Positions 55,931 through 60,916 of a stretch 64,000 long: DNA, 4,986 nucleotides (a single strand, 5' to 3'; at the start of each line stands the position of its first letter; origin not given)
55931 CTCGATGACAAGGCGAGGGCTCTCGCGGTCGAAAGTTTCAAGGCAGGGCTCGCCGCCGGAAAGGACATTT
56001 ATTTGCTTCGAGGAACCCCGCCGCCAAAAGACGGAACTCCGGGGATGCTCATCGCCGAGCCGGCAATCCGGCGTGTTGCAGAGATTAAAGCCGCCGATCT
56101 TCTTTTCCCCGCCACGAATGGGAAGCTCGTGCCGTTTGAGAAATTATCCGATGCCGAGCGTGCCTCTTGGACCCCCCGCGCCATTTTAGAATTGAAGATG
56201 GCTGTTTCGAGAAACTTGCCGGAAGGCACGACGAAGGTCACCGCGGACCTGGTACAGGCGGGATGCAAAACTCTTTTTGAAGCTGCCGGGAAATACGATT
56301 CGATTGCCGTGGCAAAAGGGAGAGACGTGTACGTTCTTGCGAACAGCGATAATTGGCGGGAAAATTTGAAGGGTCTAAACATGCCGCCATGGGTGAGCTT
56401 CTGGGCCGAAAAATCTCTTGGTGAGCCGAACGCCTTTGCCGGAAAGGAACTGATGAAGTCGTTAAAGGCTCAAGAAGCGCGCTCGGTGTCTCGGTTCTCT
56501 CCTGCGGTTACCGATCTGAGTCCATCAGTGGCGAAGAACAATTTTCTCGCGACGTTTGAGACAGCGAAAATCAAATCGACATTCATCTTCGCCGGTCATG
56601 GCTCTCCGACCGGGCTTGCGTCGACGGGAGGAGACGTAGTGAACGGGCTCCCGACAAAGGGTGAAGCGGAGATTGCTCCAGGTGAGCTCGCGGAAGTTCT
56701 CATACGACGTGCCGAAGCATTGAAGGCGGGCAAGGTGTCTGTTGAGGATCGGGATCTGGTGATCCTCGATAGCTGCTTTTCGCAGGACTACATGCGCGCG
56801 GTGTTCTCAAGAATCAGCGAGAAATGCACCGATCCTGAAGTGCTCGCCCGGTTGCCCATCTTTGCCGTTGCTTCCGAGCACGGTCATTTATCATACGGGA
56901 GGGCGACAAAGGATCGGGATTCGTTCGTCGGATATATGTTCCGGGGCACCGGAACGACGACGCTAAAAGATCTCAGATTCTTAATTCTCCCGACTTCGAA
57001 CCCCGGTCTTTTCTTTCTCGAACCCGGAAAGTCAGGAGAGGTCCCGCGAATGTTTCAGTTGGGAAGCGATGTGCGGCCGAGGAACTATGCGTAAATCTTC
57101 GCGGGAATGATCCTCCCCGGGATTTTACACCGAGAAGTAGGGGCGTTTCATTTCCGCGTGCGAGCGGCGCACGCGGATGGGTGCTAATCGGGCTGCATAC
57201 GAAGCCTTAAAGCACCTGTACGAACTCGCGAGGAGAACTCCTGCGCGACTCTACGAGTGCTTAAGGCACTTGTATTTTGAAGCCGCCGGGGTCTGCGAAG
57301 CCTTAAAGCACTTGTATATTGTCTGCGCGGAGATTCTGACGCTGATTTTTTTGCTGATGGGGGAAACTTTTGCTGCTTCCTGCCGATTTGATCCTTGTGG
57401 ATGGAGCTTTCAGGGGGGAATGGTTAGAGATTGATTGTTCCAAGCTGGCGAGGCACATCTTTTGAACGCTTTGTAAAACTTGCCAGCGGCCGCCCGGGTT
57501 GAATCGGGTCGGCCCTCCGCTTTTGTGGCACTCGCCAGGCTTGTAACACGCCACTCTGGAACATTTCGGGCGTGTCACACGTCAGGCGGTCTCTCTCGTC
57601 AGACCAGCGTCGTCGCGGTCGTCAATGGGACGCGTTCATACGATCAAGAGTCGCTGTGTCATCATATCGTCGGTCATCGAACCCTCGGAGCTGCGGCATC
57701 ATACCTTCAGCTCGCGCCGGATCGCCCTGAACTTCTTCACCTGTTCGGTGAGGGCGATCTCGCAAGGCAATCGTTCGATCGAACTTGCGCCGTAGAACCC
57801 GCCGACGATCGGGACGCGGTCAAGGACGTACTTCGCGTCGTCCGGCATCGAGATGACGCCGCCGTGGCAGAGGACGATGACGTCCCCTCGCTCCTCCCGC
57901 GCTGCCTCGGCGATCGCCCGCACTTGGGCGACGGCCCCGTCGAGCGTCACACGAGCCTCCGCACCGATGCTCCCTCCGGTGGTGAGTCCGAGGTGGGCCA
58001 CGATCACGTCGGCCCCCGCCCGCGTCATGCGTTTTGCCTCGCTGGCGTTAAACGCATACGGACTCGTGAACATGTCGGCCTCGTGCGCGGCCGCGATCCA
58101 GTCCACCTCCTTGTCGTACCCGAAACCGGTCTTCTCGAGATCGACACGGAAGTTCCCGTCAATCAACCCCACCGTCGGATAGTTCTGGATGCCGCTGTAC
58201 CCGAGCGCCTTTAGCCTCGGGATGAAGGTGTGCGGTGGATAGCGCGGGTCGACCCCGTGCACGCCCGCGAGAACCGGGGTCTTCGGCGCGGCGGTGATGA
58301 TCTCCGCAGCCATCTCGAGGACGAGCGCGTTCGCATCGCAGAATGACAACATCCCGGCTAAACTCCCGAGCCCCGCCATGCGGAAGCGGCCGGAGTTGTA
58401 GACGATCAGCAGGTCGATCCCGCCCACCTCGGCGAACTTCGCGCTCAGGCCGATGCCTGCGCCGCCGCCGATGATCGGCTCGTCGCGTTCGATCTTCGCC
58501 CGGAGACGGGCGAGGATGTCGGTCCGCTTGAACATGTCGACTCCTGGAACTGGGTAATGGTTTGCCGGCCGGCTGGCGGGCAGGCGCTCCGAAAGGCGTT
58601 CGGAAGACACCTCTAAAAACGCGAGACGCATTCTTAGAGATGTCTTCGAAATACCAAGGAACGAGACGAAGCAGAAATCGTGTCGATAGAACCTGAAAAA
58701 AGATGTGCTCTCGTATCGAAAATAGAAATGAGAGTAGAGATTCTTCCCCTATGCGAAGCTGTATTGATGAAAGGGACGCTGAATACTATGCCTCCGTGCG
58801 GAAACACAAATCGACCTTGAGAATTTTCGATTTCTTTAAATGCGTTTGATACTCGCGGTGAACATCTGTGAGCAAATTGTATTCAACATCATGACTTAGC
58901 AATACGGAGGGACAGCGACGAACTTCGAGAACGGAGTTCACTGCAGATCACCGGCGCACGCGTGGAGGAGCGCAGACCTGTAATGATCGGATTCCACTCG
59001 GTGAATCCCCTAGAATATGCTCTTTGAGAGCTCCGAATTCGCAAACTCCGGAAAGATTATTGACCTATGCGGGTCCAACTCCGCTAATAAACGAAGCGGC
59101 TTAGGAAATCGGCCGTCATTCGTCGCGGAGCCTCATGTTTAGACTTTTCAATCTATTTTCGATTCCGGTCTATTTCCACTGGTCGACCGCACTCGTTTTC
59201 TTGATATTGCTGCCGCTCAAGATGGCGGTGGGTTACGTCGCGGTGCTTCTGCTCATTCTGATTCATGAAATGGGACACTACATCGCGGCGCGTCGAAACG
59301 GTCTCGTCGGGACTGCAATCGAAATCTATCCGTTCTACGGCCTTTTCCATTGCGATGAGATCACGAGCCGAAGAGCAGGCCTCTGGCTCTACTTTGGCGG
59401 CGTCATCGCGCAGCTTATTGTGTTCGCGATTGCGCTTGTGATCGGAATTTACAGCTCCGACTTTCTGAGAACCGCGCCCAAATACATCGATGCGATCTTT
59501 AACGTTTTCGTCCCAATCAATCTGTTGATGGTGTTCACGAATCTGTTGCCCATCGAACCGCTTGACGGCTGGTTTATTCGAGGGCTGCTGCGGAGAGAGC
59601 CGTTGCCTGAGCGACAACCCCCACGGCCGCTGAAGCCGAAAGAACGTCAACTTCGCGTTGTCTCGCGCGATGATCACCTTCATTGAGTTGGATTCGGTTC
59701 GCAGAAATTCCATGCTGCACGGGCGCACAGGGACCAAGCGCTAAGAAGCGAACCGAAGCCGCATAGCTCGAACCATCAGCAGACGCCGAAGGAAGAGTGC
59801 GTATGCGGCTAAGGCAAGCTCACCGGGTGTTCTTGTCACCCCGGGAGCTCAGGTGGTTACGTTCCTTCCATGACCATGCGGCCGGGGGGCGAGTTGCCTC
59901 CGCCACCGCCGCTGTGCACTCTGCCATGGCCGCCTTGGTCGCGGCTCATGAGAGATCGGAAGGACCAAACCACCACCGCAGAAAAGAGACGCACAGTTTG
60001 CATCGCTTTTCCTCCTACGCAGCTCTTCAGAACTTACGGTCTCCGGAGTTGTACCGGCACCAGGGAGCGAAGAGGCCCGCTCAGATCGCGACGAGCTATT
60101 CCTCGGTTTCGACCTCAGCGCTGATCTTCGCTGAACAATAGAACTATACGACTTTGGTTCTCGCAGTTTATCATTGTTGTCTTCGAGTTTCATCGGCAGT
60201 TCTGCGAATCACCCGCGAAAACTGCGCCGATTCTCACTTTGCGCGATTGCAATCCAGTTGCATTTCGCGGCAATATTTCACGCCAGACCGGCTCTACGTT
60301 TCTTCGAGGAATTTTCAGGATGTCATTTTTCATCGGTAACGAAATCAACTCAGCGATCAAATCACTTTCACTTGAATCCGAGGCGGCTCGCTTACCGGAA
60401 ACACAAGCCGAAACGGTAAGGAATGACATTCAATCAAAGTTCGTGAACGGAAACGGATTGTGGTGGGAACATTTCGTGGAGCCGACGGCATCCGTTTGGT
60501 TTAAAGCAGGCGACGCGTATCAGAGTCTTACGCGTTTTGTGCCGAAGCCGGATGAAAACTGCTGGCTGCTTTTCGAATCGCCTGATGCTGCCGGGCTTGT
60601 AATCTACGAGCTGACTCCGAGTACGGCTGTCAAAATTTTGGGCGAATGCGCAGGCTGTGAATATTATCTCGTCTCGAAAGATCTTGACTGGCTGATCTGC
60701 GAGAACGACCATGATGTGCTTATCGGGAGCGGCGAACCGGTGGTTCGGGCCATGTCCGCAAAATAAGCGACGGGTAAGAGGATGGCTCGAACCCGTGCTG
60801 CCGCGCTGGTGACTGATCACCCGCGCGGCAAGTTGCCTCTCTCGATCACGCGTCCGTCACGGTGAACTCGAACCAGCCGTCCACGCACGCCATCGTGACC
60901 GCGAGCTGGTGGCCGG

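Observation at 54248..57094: ~950-aa helical-repeat protein ending in a caspase-like (clan CD) His-Cys dyad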

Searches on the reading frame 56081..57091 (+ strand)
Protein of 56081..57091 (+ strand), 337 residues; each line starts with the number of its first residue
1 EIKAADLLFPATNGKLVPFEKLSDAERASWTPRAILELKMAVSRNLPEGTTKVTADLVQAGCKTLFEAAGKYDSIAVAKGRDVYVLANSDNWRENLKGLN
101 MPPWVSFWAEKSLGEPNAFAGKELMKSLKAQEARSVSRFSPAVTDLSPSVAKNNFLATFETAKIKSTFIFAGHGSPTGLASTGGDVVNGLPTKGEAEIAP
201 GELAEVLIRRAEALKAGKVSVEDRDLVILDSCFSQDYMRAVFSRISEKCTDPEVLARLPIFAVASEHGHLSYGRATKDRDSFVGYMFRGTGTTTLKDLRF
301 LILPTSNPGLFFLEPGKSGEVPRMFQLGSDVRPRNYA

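Call 33: search_solved_structures(query=A2, max_evalue=10, show_alignments=3)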
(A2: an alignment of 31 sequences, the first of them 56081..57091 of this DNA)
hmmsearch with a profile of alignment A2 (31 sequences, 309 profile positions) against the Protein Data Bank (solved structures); distinct sequences matched with E-value up to 10: 3.
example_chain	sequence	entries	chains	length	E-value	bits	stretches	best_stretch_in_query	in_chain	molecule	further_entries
5i4z_A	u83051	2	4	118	0.13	14.4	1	19-79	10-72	Myc proto-oncogene protein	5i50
7w72_K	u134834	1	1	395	0.64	12.2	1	166-218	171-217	GPI-anchor transamidase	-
7wld_K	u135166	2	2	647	1.3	11.2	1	166-218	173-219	GPI-anchor transamidase | GPI-anchor transamidase,GFP-like fluorescent chromoprotein cFP484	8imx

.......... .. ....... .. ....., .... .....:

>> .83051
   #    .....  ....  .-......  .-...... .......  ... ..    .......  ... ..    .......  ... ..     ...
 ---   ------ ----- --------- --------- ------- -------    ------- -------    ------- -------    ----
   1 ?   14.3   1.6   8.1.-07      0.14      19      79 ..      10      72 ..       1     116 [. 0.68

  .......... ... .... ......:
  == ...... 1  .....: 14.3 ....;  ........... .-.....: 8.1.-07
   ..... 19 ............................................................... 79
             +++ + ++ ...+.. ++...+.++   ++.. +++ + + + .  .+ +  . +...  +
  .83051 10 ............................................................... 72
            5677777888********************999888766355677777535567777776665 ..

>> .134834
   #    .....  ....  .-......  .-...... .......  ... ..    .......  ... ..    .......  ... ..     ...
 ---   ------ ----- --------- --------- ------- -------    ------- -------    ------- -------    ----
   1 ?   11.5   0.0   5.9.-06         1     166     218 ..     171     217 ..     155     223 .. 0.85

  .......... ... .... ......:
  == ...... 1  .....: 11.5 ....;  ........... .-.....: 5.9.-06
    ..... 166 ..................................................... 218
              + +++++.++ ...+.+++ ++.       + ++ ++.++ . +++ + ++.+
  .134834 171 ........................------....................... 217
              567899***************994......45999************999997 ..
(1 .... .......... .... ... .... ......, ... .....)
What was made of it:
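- On MEROPS C13 / Pfam Peptidase_C13 (legumain, GPI8): The profile against PDB C13 chains scores E 0.64-1.3 (call 33).
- Closest known: GPI-anchor transamidase PIGK/GPI8. Same: The segment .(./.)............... aligns on PIGK 171-217, with Cys on C206 (call 33).
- The PDB profile search pairs C843 with PIGK C206 (call 33). The only non-trivial sequence hit in the PDB is PIGK, around the catalytic Cys (call 33).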

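Call 34: find_homologous_proteins(query=A2, max_evalue=0.001)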
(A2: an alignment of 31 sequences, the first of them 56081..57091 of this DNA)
Query A2 (31 sequences): 8000 candidates shared short words with the query, none scored E <= 0.001.

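Call 42: predict_structure(alignment_id=A2)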
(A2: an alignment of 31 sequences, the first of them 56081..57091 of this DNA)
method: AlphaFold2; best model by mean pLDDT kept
length: 337 residues; sequences in the alignment: 31
mean_pLDDT: 87.2   pTM: 0.89
mean pLDDT of the five models: 87.2, 85.9, 84.6, 84.1, 83.8
residues with pLDDT >= 90: 198; 70-90: 106; 50-70: 23; < 50: 10
segments of 3 or more residues with pLDDT < 50: 184-190
pLDDT, mean of each block of 10 residues (from residue 1): 96 96 95 92 89 94 94 96 93 82 84 83 92 95 70 94 96 90 50 72 97 90 96 94 94 93 90 67 84 92 85 81 84 55
secondary structure, 60 per line:
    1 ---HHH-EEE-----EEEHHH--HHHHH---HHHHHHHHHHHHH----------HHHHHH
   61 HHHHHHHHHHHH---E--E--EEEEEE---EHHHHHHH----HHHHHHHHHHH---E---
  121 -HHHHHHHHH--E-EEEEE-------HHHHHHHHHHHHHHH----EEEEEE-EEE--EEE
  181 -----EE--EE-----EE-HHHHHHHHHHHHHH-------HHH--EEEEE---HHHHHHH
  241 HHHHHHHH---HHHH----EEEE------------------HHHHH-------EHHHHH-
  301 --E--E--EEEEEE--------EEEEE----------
elements in order: E8-10 E16-18 H24-28 H32-44 H55-72 E82-87 H92-98 H103-113 H122-130 E135-139 H147-161 E166-171 E173-175 E178-180 H200-213 E226-230 H234-248 H252-255 E260-263 H282-286 H295-299 E309-314 E323-327
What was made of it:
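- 56081..57091 (+): Conserved clan-CD peptidase module (residues 612-948), the region modelled. AF2 pLDDT 87.2, pTM 0.89 (call 42).
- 56081..56317 (+): N-terminal extension of the module (residues 612-690): a β-hairpin plus three helices ahead of β1. It contains the nearly invariant R655 (ARNL motif; nt 56210-56212). pLDDT is 89-96 over this segment (call 42).
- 56324..56350 (+): Strand β1 (DVYVLA, residues 693-698) followed by the L1/α1 acidic residue D701. This position is Glu in about 95% of the family, and it is a candidate S1-pocket residue. DSSP on the model (call 42).
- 56996..57058 (+): C-terminal conserved block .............MFQ (β6 hairpin; family consensus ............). Strands at 920-925 and 934-938 in the model (call 42).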

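Call 46: fold_search(model_id=the predicted structure, library=pdb)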
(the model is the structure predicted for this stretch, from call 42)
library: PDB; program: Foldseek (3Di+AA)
matches with E <= 10: 924; with E <= 0.001: 26
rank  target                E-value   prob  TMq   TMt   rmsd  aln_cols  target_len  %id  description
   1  3r5k_B                2.3e-05  1.00  0.33  0.44   8.0       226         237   13  A designed redox-controlled caspase-7 (released 2011-06-29)
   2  4jr2_B                2.4e-05  1.00  0.31  0.42  10.6       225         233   12  Human procaspase-7/caspase-7 heterodimer bound to Ac-DEVD-CMK (released 2013-05-08)
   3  1kmc_B                3.3e-05  1.00  0.32  0.44   8.4       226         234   13  Crystal Structure of the Caspase-7 / XIAP-BIR2 Complex (released 2002-01-16)
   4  4fdl_A                3.7e-05  1.00  0.31  0.43  10.4       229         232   13  Crystal structure of Caspase-7 (released 2012-08-01)
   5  8dgz_B                4.2e-05  1.00  0.33  0.47   6.6       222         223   13  Caspase-7 bound to substrate mimic and allosteric inhibitor (released 2023-07-05)
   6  1m72_A                4.7e-05  1.00  0.32  0.42   8.7       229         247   12  Crystal Structure of Caspase-1 from Spodoptera frugiperda (released 2004-01-20)
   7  1kmc_A                5.0e-05  1.00  0.32  0.44   8.4       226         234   12  Crystal Structure of the Caspase-7 / XIAP-BIR2 Complex (released 2002-01-16)
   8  4jr2_A                9.1e-05  1.00  0.32  0.45   6.7       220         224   12  Human procaspase-7/caspase-7 heterodimer bound to Ac-DEVD-CMK (released 2013-05-08)
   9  1i4o_B                1.1e-04  1.00  0.33  0.45   9.8       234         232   10  CRYSTAL STRUCTURE OF THE XIAP/CASPASE-7 COMPLEX (released 2001-03-21)
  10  4jj8_A                1.2e-04  1.00  0.36  0.48  11.8       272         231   12  Caspase-3 specific unnatural amino acid peptides (released 2013-06-12)
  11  4ps1_D                2.1e-04  1.00  0.34  0.45   8.5       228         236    9  Caspase-8 specific unnatural amino acid peptides (released 2015-01-21)
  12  4hq0_B                2.1e-04  1.00  0.30  0.43   7.3       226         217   12  Crystal Structure of mutant form of Caspase-7 (released 2013-09-11)
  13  1f1j_B                2.2e-04  1.00  0.33  0.46   8.3       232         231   13  CRYSTAL STRUCTURE OF CASPASE-7 IN COMPLEX WITH ACETYL-ASP-GLU-VAL-ASP-CHO (released 2001-05-23)
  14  1i4e_B                2.4e-04  1.00  0.37  0.48   9.6       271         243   11  CRYSTAL STRUCTURE OF THE CASPASE-8/P35 COMPLEX (released 2001-03-28)
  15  5jft_A                3.0e-04  1.00  0.33  0.44   8.7       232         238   11  Zebra Fish Caspase-3 (released 2016-10-26)
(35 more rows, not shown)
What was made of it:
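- Foldseek: the top 27 PDB hits are all caspases or MALT1, E 2e-5 to 1e-3 (call 46).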

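Call 55: fold_search(model_id=the predicted structure, library=viral)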
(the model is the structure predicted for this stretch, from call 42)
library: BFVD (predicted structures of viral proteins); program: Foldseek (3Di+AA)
matches with E <= 10: 484; with E <= 0.001: 6
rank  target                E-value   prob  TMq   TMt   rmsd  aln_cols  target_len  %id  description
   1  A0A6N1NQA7            5.6e-05  1.00  0.30  0.31   9.0       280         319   12  Clostripain [Tupanvirus deep ocean]
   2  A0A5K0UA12            2.2e-04  1.00  0.37  0.51   9.0       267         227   11  Metacaspase-like (Fragment) [Yasminevirus sp. GU-2018]
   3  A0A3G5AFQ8            2.2e-04  1.00  0.29  0.41   9.4       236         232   10  Uncharacterized protein [Solivirus sp.]
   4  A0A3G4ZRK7            2.3e-04  1.00  0.31  0.27   8.2       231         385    7  Peptidase C14 caspase domain-containing protein [Dasosvirus sp.]
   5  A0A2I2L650            3.0e-04  0.98  0.29  0.30  12.8       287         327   12  Uncharacterized protein [Orpheovirus IHUMI-LCC2]
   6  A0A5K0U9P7            7.8e-04  1.00  0.36  0.32   9.3       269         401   11  Caspase domain protein [Yasminevirus sp. GU-2018]
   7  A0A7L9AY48            1.9e-03  0.97  0.29  0.25  10.1       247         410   10  Peptidase C14 caspase domain-containing protein [Pyramimonas orientalis virus]
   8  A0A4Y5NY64            2.6e-03  0.75  0.21  0.20   9.0       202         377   12  (no name in the UniProt tables at hand)
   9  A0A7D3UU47            3.7e-03  0.96  0.36  0.33  10.1       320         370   11  Caspase [Fadolivirus FV1/VV64]
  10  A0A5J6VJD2            7.2e-03  0.92  0.27  0.41   9.0       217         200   10  Caspase domain protein [Megaviridae environmental sample]
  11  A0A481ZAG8            1.6e-02  0.57  0.23  0.27  11.1       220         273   10  Caspase [Pithovirus LCPAC304]
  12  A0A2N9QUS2            2.0e-02  0.77  0.25  0.36   8.6       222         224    8  (no name in the UniProt tables at hand)
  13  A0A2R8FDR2            2.0e-02  0.54  0.27  0.34  20.3       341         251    9  Caspase-like protein [Brazilian cedratvirus IHUMI]
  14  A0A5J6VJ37            2.2e-02  0.60  0.27  0.26  10.6       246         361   11  Caspase domain protein [Megaviridae environmental sample]
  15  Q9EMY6                2.9e-02  0.75  0.23  0.34   6.3       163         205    8  AMV063 [Amsacta moorei entomopoxvirus]
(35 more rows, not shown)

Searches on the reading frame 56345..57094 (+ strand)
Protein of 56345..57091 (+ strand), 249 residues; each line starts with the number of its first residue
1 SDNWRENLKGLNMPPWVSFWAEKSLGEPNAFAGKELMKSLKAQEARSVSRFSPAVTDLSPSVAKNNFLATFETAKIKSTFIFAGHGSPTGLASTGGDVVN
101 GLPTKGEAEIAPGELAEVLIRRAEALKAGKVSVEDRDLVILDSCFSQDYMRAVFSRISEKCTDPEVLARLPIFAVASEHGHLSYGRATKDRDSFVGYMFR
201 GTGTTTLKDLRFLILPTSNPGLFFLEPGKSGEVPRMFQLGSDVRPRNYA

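Call 6: search_protein_families(library=pfam, proteins=[window:56399-57094:+], max_evalue=10)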
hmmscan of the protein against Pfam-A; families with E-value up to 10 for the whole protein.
window:56399-57094:+ (231 aa): 0 families

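Call 17: find_homologous_proteins(query=window:56345-57091:+, max_evalue=10)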
Query window:56345-57091:+: 897 candidates shared short words with the query, none scored E <= 10.
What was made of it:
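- Tried and rejected: It returned nothing for the C-terminal domain (call 17) or for the family profile (call 34).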

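Call 19: search_dna_similar(query=window:56345-57091:+, collection=plasmids, mode=protein, max_evalue=10)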
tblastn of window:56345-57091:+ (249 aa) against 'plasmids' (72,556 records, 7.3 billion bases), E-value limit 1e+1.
Records with a match: 4; places in all: 4; records where one place covers at least 80% of the query: 0.
Best place of each record, by identity: <60% 4.
By first word of the organism name: Sphingobium 2; Streptomyces 1; Rhodococcus 1.
By predicted mobility (MOB-suite, as given by PLSDB): non-mobilizable 4.
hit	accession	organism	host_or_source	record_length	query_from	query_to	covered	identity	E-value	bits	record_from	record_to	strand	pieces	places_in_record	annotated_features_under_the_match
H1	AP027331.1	Sphingobium sp. TomTYG65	-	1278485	62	167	43%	28.1%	1e+0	38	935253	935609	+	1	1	hypothetical protein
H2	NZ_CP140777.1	Streptomyces goshikiensis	cell culture,soil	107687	23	100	31%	29.1%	5e+0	36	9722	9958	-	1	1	DUF6207 family protein | hypothetical protein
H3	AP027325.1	Sphingobium sp. TomTYG46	-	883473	99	168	28%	31.9%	2e+0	38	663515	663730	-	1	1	heme:hemopexin-binding protein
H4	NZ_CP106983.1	Rhodococcus aetherivorans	cell culture,soil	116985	169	225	23%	36.8%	3e+0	37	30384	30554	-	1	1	site-specific DNA-methyltransferase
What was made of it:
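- Tried and rejected: tblastn against plasmids: only chance hits, E>=1 (call 19).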

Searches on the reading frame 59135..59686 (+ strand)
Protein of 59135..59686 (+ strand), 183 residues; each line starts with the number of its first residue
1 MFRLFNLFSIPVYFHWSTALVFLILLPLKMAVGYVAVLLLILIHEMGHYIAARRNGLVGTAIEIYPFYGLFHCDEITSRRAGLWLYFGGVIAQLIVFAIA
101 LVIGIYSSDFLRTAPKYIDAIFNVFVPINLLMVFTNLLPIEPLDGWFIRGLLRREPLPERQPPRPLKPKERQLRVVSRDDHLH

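Call 14: search_protein_families(library=pfam, proteins=[window:59135-59686:+], max_evalue=0.01)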
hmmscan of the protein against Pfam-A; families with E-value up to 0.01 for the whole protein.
window:59135-59686:+ (183 aa): 1 family
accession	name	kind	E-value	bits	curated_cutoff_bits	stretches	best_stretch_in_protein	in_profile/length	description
PF02163.28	Peptidase_M50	-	9.6e-10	38.6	27.2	2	34-107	3-103/221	Peptidase family M50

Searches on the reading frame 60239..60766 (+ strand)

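Call 14: search_protein_families(library=pfam, proteins=[window:60239-60766:+], max_evalue=0.01)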
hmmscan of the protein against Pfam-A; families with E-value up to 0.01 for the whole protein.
window:60239-60766:+ (175 aa): 1 family
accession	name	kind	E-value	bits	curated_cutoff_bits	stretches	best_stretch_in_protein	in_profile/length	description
PF20541.3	DUF6756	-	4.5e-18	66.1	27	1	34-173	7-157/160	Family of unknown function (DUF6756)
